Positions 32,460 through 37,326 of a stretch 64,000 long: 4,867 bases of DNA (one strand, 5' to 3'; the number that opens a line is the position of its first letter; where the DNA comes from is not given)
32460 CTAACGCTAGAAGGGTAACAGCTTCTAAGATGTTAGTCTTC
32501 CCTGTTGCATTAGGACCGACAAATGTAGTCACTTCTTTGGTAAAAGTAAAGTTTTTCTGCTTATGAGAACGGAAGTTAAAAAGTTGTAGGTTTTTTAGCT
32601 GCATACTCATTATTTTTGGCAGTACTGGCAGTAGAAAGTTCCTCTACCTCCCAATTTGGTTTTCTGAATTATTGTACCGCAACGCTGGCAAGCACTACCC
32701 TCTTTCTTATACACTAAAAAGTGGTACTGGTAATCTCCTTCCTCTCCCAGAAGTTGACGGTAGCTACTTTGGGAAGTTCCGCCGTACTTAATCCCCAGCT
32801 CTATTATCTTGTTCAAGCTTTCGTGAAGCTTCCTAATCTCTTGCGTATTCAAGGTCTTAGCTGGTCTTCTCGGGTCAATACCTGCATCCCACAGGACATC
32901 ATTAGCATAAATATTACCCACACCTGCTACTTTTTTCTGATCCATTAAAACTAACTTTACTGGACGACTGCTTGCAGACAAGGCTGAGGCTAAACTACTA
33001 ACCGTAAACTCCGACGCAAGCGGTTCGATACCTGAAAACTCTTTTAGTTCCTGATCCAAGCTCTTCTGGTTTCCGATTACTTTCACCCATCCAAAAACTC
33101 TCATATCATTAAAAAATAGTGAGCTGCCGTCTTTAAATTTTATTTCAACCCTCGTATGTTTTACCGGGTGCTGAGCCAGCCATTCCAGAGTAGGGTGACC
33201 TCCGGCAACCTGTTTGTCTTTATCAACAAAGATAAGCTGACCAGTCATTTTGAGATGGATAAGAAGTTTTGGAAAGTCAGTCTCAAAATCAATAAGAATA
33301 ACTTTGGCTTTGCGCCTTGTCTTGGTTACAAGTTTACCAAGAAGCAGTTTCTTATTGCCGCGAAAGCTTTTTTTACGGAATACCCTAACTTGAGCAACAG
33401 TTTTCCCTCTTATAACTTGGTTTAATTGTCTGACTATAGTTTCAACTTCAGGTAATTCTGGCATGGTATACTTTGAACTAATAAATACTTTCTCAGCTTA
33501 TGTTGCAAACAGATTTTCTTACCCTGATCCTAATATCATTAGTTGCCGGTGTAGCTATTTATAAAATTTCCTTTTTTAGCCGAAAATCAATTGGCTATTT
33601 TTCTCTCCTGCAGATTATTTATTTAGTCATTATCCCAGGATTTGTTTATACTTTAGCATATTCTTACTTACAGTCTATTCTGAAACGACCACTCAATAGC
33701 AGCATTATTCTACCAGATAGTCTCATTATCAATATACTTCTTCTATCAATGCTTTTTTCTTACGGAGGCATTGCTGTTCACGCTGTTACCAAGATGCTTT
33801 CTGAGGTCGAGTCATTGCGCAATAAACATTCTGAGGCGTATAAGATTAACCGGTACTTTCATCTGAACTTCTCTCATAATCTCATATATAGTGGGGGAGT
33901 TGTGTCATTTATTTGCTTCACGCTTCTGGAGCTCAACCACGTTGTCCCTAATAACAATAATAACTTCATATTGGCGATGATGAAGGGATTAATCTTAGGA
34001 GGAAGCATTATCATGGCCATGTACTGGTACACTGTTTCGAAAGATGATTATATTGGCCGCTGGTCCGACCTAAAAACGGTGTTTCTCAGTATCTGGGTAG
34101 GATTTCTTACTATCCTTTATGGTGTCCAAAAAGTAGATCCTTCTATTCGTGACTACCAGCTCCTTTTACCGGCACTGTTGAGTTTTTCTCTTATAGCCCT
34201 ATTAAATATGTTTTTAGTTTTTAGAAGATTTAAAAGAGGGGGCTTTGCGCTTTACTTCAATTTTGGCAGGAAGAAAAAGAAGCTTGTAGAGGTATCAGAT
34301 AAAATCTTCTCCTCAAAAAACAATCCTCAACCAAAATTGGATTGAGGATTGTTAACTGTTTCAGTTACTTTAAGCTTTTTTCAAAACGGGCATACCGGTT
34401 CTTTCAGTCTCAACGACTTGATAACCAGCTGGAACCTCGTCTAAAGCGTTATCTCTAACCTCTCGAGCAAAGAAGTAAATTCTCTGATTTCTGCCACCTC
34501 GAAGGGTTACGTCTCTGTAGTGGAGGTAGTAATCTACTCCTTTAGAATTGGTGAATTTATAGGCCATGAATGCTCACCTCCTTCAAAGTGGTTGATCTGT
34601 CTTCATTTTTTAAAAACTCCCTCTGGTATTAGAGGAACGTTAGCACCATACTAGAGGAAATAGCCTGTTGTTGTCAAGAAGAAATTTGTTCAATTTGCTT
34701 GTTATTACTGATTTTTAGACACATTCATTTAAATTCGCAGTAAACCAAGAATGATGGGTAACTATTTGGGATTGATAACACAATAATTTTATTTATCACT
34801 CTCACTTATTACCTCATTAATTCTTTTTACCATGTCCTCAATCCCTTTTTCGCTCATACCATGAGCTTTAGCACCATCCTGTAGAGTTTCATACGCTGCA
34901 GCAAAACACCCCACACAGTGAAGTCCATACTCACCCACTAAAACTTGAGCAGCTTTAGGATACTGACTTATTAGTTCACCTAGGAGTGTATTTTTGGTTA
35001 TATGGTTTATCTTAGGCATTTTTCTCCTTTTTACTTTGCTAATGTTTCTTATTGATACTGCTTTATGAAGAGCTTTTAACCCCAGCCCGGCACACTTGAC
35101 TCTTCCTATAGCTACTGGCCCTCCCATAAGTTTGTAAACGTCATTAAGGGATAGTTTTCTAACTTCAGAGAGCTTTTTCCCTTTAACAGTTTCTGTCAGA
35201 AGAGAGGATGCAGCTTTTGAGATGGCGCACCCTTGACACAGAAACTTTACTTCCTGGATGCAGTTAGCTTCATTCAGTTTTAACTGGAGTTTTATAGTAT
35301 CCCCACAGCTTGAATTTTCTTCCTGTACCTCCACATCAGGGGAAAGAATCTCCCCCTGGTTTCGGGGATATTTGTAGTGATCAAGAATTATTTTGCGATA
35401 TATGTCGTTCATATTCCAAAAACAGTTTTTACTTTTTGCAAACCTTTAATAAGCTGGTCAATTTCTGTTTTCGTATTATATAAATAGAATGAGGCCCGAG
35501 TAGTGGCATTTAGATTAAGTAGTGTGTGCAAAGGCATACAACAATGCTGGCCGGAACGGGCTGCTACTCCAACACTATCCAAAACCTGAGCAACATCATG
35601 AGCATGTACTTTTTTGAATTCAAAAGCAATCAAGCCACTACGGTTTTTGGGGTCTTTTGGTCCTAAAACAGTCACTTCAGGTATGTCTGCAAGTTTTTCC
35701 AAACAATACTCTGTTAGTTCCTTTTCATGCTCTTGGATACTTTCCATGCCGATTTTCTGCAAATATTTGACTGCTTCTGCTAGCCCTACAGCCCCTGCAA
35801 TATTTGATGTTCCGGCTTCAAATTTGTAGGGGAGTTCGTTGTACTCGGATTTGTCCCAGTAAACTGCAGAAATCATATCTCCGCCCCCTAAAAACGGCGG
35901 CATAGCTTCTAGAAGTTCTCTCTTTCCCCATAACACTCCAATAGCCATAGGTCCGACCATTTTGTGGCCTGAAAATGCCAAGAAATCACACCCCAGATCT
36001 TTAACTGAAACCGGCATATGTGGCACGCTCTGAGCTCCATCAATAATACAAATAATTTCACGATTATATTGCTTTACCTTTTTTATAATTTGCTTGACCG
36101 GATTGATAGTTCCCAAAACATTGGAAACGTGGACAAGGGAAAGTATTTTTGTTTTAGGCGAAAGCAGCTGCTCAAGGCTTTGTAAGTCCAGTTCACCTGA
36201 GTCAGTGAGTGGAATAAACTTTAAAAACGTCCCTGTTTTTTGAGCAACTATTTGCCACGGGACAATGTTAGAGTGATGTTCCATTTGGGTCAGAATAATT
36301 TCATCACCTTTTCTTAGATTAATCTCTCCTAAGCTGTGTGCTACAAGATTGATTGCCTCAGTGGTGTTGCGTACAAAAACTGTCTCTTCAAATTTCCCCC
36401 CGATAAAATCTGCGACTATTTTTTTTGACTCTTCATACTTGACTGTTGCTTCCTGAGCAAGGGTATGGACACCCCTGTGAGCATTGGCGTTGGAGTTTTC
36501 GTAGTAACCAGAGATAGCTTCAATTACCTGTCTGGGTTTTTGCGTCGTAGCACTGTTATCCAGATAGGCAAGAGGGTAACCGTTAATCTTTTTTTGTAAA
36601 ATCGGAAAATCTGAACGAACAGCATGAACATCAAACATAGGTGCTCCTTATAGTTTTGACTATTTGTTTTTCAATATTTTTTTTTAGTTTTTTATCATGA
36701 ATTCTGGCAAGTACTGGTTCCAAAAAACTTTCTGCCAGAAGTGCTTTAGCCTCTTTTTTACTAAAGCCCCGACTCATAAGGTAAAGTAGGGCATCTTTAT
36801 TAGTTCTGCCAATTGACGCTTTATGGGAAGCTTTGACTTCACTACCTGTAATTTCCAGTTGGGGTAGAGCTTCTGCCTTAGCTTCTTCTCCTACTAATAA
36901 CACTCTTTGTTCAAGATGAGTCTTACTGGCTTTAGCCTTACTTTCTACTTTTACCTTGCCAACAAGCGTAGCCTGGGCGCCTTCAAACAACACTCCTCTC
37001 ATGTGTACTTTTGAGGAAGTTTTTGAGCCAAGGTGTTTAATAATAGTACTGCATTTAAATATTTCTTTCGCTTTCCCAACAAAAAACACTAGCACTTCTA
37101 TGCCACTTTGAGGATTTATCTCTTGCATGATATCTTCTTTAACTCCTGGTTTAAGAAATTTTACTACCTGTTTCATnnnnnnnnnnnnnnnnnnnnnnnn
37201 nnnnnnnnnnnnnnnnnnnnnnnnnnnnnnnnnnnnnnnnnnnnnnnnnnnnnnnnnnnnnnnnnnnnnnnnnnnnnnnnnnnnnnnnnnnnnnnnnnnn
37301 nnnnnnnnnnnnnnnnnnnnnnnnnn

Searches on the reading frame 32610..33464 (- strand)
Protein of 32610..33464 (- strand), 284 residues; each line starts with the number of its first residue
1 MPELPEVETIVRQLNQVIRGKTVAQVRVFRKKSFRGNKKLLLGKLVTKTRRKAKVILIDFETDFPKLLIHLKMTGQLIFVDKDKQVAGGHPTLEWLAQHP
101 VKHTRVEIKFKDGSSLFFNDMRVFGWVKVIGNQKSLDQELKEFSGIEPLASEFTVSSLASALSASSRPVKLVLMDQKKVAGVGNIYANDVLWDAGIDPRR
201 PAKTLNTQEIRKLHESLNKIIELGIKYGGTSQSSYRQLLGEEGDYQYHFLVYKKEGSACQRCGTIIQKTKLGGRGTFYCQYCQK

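Call 81: search_protein_families(library=pfam, proteins=[window:32610-33464:-])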
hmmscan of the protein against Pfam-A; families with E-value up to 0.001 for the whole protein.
window:32610-33464:- (284 aa): 4 families
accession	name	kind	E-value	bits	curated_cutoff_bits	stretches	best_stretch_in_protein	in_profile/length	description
PF01149.29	Fapy_DNA_glyco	-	1.9e-27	96.6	25.5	1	1-126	1-116/117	Formamidopyrimidine-DNA glycosylase N-terminal domain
PF06831.19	H2TH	-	2.3e-27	95.3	34.7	1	145-233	2-90/93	Formamidopyrimidine-DNA glycosylase H2TH domain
PF06827.20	zf-FPG_IleRS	-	1.9e-08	34.4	21.3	1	256-284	1-29/30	Zinc finger found in FPG and IleRS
PF05833.16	NFACT_N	-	0.00035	19.9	31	1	156-222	177-241/456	NFACT N-terminal and middle domains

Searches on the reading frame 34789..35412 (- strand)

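Call 81: search_protein_families(library=pfam, proteins=[window:34789-35412:-])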
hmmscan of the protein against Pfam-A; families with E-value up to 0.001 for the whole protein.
window:34789-35412:- (207 aa): 2 families
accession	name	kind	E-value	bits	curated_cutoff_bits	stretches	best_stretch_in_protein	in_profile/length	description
PF01592.21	NifU_N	-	2.5e-29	102.4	22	1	5-120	2-118/127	NifU-like N terminal domain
PF08984.16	DUF1858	-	8.6e-13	48.6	32.2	1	138-187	1-54/59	Domain of unknown function (DUF1858)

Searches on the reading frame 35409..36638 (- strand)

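Call 81: search_protein_families(library=pfam, proteins=[window:35409-36638:-])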
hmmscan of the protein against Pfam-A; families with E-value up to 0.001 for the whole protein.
window:35409-36638:- (409 aa): 4 families
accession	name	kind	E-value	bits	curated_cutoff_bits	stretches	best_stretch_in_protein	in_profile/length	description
PF00266.25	Aminotran_5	-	3.8e-149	497.1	21.5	1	25-396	2-371/371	Aminotransferase class-V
PF01053.26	Cys_Met_Meta_PP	-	3.4e-05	23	27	1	108-227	88-199/381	Cys/Met metabolism PLP-dependent enzyme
PF01041.23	DegT_DnrJ_EryC1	-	5.3e-05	23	19.8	1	74-205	32-150/360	DegT/DnrJ/EryC1/StrS aminotransferase family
PF06838.17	Met_gamma_lyase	-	9.3e-05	21.6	24.2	1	139-244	132-244/405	Methionine gamma-lyase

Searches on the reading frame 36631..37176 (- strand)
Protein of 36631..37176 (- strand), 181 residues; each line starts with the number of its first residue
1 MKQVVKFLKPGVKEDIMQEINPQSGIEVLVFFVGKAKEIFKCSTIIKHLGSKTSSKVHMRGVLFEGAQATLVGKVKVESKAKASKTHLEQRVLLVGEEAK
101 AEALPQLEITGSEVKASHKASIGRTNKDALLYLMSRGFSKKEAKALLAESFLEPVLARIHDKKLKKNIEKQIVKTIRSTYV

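Call 81: search_protein_families(library=pfam, proteins=[window:36631-37176:-])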
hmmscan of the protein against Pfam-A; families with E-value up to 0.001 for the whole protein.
window:36631-37176:- (181 aa): 1 family
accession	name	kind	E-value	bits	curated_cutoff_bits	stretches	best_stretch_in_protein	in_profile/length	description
PF01458.23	SUFBD_core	-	1.8e-35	122.9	27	1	22-151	103-232/232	SUF system FeS cluster assembly, SufBD core domain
